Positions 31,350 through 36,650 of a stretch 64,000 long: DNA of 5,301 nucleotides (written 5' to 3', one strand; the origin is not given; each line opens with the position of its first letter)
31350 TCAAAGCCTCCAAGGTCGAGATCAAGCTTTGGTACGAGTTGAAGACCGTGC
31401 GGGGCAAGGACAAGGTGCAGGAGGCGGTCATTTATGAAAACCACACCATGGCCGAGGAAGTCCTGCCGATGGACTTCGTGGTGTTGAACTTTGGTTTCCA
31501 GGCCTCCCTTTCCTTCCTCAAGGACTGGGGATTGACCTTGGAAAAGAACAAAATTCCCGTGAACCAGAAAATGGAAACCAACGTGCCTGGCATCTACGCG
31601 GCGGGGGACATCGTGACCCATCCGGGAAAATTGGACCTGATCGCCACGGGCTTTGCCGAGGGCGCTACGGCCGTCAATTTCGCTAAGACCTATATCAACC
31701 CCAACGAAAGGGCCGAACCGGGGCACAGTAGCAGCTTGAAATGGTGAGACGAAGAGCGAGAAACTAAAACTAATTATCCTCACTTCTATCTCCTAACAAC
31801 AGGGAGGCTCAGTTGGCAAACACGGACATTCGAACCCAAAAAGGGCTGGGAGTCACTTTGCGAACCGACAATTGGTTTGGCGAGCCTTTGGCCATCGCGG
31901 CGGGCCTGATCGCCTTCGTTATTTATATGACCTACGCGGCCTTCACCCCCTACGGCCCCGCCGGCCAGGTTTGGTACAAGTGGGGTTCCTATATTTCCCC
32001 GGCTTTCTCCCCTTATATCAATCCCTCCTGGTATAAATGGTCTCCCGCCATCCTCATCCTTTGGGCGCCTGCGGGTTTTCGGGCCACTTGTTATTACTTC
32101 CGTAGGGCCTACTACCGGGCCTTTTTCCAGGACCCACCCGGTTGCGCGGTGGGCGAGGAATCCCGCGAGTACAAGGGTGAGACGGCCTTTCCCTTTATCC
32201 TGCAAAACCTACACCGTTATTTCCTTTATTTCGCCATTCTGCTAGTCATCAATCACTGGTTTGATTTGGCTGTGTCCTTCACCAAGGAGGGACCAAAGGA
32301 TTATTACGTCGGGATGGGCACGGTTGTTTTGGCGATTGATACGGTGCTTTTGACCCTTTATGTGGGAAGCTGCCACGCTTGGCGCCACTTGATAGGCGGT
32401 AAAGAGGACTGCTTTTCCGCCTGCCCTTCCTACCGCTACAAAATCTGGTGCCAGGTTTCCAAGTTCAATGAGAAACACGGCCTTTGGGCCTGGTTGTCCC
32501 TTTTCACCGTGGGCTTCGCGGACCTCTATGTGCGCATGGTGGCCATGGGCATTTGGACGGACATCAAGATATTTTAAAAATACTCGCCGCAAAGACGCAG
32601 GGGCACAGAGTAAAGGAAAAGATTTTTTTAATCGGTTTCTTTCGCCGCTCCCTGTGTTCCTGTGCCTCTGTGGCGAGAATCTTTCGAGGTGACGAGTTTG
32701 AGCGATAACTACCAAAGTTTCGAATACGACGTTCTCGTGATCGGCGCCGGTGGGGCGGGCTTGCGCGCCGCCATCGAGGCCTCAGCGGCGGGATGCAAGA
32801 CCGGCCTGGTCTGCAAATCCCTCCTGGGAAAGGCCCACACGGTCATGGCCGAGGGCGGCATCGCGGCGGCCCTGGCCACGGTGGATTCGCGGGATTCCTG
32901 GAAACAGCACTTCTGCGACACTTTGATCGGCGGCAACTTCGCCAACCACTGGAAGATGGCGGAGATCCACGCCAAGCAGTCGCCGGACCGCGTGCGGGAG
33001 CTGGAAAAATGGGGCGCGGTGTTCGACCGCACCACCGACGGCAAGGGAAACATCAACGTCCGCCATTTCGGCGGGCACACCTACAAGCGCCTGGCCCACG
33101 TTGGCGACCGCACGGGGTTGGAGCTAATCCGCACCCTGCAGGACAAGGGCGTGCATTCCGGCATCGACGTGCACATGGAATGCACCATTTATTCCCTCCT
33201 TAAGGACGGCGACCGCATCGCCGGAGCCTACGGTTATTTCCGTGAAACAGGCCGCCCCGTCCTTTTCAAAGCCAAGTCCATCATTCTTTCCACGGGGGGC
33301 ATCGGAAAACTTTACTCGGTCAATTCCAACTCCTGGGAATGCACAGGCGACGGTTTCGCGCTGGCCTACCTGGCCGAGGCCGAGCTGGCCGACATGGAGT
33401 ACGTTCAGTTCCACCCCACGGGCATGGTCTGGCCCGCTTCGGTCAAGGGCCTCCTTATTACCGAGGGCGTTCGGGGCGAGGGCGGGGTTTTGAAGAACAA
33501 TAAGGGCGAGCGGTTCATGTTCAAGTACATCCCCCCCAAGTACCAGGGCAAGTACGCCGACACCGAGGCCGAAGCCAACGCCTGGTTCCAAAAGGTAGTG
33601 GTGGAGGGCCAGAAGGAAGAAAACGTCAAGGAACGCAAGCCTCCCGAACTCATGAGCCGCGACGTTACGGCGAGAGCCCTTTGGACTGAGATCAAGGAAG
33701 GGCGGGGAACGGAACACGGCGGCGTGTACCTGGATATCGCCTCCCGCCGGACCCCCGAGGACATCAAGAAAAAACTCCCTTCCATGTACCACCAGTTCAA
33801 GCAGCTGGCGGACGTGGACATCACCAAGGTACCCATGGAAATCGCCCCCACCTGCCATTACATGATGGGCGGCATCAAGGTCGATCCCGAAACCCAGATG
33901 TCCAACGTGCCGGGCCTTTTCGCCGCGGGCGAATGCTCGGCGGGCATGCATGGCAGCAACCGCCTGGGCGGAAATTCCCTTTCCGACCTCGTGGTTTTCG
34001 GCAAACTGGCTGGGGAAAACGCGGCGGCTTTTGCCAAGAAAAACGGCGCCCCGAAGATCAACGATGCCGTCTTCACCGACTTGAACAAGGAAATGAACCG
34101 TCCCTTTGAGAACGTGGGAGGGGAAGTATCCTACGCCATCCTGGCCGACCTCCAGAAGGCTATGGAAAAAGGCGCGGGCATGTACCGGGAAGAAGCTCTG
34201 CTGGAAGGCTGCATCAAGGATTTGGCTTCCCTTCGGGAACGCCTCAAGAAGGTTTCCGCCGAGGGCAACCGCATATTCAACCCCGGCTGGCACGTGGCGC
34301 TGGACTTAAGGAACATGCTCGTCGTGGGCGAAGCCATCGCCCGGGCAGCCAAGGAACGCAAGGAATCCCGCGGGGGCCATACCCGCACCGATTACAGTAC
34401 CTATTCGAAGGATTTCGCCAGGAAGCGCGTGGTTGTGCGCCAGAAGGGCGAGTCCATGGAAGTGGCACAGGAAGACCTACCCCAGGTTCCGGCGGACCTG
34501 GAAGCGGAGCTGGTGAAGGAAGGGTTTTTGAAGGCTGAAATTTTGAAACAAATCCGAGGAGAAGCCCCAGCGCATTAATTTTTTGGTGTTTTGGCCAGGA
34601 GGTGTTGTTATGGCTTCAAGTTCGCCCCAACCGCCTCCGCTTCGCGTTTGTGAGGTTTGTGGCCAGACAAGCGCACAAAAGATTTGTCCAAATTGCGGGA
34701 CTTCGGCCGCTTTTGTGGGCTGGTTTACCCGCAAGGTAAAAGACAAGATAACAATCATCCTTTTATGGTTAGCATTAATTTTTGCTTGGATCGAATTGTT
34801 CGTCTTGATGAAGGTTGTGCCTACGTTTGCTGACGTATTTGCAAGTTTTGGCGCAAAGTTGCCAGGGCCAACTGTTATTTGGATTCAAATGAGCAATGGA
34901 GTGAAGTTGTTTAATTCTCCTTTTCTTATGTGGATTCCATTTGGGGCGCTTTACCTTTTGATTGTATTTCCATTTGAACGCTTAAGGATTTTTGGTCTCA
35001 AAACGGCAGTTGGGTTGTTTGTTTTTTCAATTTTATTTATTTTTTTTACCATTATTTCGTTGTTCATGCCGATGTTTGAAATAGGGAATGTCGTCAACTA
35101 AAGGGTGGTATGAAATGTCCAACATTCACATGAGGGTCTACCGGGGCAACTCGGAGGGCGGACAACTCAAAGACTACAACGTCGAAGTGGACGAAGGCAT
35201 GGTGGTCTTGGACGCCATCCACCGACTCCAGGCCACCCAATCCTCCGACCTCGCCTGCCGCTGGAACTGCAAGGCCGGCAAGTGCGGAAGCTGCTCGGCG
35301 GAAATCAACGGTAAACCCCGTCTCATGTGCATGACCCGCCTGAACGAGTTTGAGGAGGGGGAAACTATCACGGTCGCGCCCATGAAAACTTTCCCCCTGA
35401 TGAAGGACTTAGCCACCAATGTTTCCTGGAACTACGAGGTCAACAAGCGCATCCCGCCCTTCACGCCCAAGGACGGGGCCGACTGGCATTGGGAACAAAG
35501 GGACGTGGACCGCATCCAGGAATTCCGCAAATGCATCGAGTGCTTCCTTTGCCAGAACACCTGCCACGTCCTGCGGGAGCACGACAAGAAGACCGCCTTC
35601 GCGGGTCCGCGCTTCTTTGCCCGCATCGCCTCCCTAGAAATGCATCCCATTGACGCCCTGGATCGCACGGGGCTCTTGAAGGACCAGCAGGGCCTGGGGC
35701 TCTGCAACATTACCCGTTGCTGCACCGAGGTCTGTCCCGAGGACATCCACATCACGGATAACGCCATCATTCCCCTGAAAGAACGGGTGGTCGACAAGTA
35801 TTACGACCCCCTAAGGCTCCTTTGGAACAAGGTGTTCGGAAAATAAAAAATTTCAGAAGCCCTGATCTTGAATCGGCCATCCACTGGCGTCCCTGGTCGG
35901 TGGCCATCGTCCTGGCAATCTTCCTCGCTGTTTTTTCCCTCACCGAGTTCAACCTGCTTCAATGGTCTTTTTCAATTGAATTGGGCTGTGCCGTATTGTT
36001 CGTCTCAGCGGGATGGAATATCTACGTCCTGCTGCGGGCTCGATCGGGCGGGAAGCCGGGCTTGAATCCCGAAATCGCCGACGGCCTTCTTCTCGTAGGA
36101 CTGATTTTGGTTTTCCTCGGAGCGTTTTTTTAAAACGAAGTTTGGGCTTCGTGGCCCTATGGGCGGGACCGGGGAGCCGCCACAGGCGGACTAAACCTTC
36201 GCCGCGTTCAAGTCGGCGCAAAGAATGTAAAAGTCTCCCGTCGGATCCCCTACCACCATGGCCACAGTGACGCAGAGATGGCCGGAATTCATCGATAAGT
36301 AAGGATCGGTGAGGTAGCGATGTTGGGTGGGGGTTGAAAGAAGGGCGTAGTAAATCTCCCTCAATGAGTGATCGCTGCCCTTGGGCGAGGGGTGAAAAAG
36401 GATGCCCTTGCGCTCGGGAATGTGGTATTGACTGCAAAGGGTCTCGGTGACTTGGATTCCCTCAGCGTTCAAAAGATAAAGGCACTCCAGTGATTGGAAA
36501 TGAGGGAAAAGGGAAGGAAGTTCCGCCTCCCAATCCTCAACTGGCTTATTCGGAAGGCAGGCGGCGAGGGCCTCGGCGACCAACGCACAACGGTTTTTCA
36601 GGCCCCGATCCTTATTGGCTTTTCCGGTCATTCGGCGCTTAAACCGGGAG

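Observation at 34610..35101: Zinc-ribbon + GspF/PilC-like membrane fragment gene wedged between sdhA and sdhB, with an AT-rich 3' part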

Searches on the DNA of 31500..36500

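Call 97: search_rna_families(source=window, start=31500, end=36500, threshold=evalue, max_evalue=0.1)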
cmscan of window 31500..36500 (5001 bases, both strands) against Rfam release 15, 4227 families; matches with E-value up to 0.1: 0.
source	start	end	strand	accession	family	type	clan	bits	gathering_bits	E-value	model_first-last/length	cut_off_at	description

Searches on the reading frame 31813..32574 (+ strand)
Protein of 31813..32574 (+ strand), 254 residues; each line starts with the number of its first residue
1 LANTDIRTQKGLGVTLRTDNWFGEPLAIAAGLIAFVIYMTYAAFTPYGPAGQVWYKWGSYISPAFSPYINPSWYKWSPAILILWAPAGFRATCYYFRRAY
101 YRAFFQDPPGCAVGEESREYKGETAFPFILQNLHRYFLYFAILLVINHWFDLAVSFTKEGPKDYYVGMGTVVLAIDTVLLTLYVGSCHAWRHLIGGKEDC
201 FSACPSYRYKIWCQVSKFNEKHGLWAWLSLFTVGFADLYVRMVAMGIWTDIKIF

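Call 4: search_protein_families(library=pfam, proteins=[window:31813-32574:+], max_evalue=1)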
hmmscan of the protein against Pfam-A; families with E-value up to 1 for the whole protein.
window:31813-32574:+ (254 aa): 0 families

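Call 5: search_protein_families(library=ncbifam, proteins=[window:31813-32574:+], max_evalue=1)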
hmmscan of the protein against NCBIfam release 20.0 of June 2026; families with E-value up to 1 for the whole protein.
window:31813-32574:+ (254 aa): 0 families

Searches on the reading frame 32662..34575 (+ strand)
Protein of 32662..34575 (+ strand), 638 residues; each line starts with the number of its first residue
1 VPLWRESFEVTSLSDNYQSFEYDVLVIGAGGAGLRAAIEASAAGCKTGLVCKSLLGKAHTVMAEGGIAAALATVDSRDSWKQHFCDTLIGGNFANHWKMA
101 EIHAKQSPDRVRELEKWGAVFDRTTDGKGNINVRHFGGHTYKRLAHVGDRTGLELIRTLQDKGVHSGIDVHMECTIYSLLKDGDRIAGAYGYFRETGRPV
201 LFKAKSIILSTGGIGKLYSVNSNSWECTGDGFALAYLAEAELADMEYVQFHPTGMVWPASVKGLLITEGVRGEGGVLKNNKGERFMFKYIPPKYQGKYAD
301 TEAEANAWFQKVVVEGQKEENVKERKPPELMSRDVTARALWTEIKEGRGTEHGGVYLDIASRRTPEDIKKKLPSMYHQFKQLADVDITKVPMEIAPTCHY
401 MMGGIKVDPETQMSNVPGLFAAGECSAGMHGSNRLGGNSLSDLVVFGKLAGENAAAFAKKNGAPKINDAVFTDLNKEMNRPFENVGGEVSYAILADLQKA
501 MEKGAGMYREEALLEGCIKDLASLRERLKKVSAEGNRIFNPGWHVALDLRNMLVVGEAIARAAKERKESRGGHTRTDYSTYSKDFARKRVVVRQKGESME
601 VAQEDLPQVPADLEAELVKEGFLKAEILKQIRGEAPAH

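Call 4: search_protein_families(library=pfam, proteins=[window:32662-34575:+], max_evalue=1)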
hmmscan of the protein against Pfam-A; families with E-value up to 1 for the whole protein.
window:32662-34575:+ (638 aa): 11 families
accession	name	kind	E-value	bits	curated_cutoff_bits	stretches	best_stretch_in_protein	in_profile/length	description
PF00890.30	FAD_binding_2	-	5.6e-93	312.8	20.4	1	23-440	1-414/414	FAD binding domain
PF02910.25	Succ_DH_flav_C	-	1.8e-23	83.3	20.8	1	496-604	3-114/130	Fumarate reductase flavoprotein C-term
PF07992.20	Pyr_redox_2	-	3.5e-09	36.9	26.1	2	22-51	1-30/291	Pyridine nucleotide-disulphide oxidoreductase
PF03486.20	HI0933_like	-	6.8e-07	29.4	50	2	23-50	2-29/244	HI0933-like protein Rossmann domain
PF01134.28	GIDA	-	6.7e-06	25.8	22.1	1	23-61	1-29/391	Glucose inhibited division protein A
PF01266.30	DAO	-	0.0004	20.5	27.9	1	23-116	1-76/353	FAD dependent oxidoreductase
PF01946.23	Thi4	-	0.0047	16.6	26.2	1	14-50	10-47/235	Thi4 family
PF12831.13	FAD_oxidored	-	0.035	13.8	27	1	23-55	1-34/416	FAD dependent oxidoreductase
PF01494.25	FAD_binding_3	-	0.068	12.8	22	1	21-51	1-31/349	FAD binding domain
PF13738.12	Pyr_redox_3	-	0.069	12.8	30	0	25-50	1-26/305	Pyridine nucleotide-disulphide oxidoreductase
PF01262.27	AlaDh_PNT_C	-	0.35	10.7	23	0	23-46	30-53/214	Alanine dehydrogenase/PNT, C-terminal domain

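Call 5: search_protein_families(library=ncbifam, proteins=[window:32662-34575:+], max_evalue=1)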
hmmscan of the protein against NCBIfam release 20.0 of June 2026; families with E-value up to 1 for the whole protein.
window:32662-34575:+ (638 aa): 84 families (the best 25 are shown)
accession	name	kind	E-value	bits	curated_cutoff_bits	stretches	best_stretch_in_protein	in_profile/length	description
NF005866.0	PRK07803.1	equivalog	9.1e-272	902.8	819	1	17-617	4-609/631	fumarate reductase/succinate dehydrogenase flavoprotein subunit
NF004900.0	PRK06263.1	equivalog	6.9e-160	533.2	718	2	19-295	5-278/546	fumarate reductase (CoM/CoB) subunit TfrA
TIGR01812.1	sdhA_frdA_Gneg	subfamily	6.7e-148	493.7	567.3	1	23-604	1-554/568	succinate dehydrogenase or fumarate reductase, flavoprotein subunit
TIGR01816.1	sdhA_forward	equivalog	6e-126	420.9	727.35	2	21-291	2-272/584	succinate dehydrogenase flavoprotein subunit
NF004724.0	PRK06069.1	subfamily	1.6e-123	412.9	826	2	19-294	3-275/577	succinate dehydrogenase/fumarate reductase flavoprotein subunit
NF005037.0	PRK06452.1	equivalog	4.2e-119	398.6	862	2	20-295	4-274/566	succinate dehydrogenase flavoprotein subunit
NF006686.0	PRK09231.1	equivalog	1.1e-117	394.1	854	1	18-584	2-544/598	fumarate reductase (quinol) flavoprotein subunit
NF004613.0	PRK05945.1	equivalog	4.7e-113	378.8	824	2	21-295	3-273/575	succinate dehydrogenase/fumarate reductase flavoprotein subunit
TIGR01176.1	fum_red_Fp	equivalog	3.2e-110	369.5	932.7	2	21-289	3-265/580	fumarate reductase (quinol) flavoprotein subunit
NF042982.1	MFR_Fp_SdhA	equivalog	5.7e-100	335.5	1100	2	327-605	314-600/612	8-methylmenaquinol:fumarate reductase flavoprotein subunit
NF005867.0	PRK07804.1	equivalog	1.4e-98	330.5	639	2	21-287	18-286/548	L-aspartate oxidase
NF005701.0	PRK07512.1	equivalog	2.4e-98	329.7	528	2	17-291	5-272/516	L-aspartate oxidase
TIGR00551.1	nadB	equivalog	9.3e-98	328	452.75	2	22-291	3-264/489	L-aspartate oxidase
NF006383.0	PRK08626.1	equivalog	1.1e-97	327.9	663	2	21-295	5-297/657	fumarate reductase flavoprotein subunit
NF006392.0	PRK08641.1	equivalog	2.9e-88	297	855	1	23-585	5-545/593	succinate dehydrogenase flavoprotein subunit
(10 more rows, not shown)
